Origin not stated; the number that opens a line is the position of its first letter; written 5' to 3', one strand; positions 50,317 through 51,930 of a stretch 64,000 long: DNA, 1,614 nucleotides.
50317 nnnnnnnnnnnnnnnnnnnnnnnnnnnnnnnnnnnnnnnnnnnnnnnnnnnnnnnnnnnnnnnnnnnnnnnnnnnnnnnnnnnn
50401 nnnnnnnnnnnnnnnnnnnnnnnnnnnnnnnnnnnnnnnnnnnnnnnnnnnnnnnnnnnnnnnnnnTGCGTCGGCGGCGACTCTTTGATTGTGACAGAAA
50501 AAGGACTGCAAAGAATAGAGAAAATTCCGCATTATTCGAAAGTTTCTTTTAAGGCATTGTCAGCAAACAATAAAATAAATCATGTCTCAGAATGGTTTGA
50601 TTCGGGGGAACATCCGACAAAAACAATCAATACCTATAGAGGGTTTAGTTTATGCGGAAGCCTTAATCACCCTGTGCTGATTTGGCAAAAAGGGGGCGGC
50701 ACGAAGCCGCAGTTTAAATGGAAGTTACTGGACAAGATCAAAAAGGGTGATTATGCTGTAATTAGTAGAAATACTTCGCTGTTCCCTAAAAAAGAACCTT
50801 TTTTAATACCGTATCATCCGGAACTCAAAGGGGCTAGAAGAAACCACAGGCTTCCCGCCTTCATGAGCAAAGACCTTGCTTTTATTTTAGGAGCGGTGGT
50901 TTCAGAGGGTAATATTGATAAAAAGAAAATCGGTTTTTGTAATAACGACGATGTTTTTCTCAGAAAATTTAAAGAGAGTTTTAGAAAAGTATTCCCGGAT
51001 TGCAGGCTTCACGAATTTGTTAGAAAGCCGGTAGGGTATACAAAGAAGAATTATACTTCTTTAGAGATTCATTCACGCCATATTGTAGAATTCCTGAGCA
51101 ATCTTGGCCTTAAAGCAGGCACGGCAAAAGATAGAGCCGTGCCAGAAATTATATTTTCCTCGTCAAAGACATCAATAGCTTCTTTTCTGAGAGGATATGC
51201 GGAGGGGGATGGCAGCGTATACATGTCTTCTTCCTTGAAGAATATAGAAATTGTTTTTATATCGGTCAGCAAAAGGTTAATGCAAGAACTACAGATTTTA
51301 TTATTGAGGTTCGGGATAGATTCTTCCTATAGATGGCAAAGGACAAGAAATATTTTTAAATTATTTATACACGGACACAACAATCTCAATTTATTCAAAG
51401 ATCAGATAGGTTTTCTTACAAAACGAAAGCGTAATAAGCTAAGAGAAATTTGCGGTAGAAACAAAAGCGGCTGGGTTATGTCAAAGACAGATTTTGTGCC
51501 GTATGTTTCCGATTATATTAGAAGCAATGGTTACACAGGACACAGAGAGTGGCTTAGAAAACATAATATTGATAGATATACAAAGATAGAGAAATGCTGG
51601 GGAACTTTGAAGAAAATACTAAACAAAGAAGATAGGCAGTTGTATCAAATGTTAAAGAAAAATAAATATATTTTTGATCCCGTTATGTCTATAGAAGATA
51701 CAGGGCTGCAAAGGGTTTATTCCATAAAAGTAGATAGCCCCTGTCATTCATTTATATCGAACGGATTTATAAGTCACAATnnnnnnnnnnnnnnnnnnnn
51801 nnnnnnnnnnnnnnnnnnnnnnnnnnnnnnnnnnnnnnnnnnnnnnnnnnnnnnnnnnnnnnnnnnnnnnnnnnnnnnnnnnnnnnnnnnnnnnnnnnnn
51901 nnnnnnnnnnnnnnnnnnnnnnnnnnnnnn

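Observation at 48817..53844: gyrA carries two full-length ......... inteins, one of them inside the quinolone-resistance-determining segment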

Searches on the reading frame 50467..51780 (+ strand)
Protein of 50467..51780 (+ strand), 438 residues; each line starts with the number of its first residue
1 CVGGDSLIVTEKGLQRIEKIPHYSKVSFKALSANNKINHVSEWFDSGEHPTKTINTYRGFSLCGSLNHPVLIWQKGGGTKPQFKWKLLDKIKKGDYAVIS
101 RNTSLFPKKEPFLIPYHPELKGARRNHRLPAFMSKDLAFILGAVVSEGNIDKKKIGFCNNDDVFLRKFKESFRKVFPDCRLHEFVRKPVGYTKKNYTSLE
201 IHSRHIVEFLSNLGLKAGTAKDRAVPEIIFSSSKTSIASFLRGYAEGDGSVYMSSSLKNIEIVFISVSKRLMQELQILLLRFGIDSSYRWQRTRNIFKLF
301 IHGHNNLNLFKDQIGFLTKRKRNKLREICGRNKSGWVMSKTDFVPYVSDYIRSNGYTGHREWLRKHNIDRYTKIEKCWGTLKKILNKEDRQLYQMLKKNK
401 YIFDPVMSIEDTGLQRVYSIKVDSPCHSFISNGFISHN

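Call 4: search_protein_families(library=pfam, proteins=[window:50467-51780:+], max_evalue=0.01)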
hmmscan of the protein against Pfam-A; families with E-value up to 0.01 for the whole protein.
window:50467-51780:+ (438 aa): 2 families
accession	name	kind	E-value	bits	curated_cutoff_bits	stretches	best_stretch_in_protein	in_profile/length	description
PF14528.11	LAGLIDADG_3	-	3.2e-17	63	22.5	1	237-315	3-82/82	LAGLIDADG-like domain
PF14890.11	Intein_splicing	-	2e-08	34.6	35.8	1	25-438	23-155/155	Intein splicing domain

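Call 11: find_homologous_proteins(query=window:50467-51780:+, max_evalue=0.00001)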
Query window:50467-51780:+ (438 aa): 35 proteins with E <= 0.00001 among 4663 candidates.
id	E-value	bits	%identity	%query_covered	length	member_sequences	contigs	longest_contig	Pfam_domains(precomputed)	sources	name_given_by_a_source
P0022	5.0e-198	677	66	100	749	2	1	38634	PF00521.27,PF14528.12,PF14890.12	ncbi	ncbi:DNA gyrase subunit A, partial [Candidatus Omnitrophota bacterium]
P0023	2.8e-156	539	57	100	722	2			PF00521.27,PF14528.12,PF14890.12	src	-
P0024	1.2e-149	517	53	100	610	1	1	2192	PF00521.27,PF14528.12,PF14890.12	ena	-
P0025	7.0e-147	508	53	100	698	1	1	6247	PF00521.27,PF14528.12,PF14890.12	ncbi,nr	ncbi:MAG: hypothetical protein NTV24_04735, partial [Candidatus Woesebacteria bacterium]|nr:hypothet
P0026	1.8e-136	474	73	67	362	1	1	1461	PF00521.27,PF14528.12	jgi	-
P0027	3.5e-132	460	58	82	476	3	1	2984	PF00521.27,PF14528.12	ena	-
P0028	2.8e-123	430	55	81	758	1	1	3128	PF00521.27,PF03989.19,PF14528.12,PF14890.12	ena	-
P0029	1.5e-120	421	68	62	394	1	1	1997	PF00521.27,PF14528.12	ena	-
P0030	3.7e-112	394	44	100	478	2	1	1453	PF00521.27,PF14528.12,PF14890.12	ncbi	ncbi:MAG: LAGLIDADG family homing endonuclease, partial [Nanoarchaeota archaeon]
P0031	1.7e-110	388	45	100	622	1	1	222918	PF00521.27,PF14528.12,PF14890.12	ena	-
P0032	3.6e-108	380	42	100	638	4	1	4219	PF00521.27,PF14528.12,PF14890.12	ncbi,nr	ncbi:MAG: hypothetical protein M3521_10705, partial [Acidobacteriota bacterium]|nr:hypothetical prot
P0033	1.5e-107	378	44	100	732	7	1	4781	PF00521.27,PF14528.12,PF14890.12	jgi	-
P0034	6.1e-104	367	44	100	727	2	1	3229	PF00521.27,PF14528.12,PF14890.12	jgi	-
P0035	7.8e-103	363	42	100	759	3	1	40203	PF00521.27,PF14528.12,PF14527.12,PF14890.12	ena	-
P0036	4.9e-99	350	40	100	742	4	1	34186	PF00521.27,PF14528.12,PF14890.12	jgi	jgi:DNA gyrase subunit A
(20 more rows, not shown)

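Call 52: search_solved_structures(query=window:50467-51780:+, max_evalue=0.01, show_alignments=2)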
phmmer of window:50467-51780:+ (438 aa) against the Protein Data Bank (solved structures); distinct sequences matched with E-value up to 0.01: 6.
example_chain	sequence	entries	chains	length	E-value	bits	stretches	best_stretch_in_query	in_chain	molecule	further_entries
1am2_A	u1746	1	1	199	1.3e-20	77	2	27-103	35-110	MXE GYRA INTEIN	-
4oz6_A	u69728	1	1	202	1.1e-19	74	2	27-103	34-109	Mxe gyrA intein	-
7qsu_A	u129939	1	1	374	1.6e-09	40.4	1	117-308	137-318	V-ATPase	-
7qss_A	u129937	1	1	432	2.2e-09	40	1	117-308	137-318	V-type ATP synthase alpha chain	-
7cfv_A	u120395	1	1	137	0.00066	21.9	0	403-438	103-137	Spl DnaX mini-intein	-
2cw7_A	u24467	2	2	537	0.0013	21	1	133-302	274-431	Endonuclease PI-PkoII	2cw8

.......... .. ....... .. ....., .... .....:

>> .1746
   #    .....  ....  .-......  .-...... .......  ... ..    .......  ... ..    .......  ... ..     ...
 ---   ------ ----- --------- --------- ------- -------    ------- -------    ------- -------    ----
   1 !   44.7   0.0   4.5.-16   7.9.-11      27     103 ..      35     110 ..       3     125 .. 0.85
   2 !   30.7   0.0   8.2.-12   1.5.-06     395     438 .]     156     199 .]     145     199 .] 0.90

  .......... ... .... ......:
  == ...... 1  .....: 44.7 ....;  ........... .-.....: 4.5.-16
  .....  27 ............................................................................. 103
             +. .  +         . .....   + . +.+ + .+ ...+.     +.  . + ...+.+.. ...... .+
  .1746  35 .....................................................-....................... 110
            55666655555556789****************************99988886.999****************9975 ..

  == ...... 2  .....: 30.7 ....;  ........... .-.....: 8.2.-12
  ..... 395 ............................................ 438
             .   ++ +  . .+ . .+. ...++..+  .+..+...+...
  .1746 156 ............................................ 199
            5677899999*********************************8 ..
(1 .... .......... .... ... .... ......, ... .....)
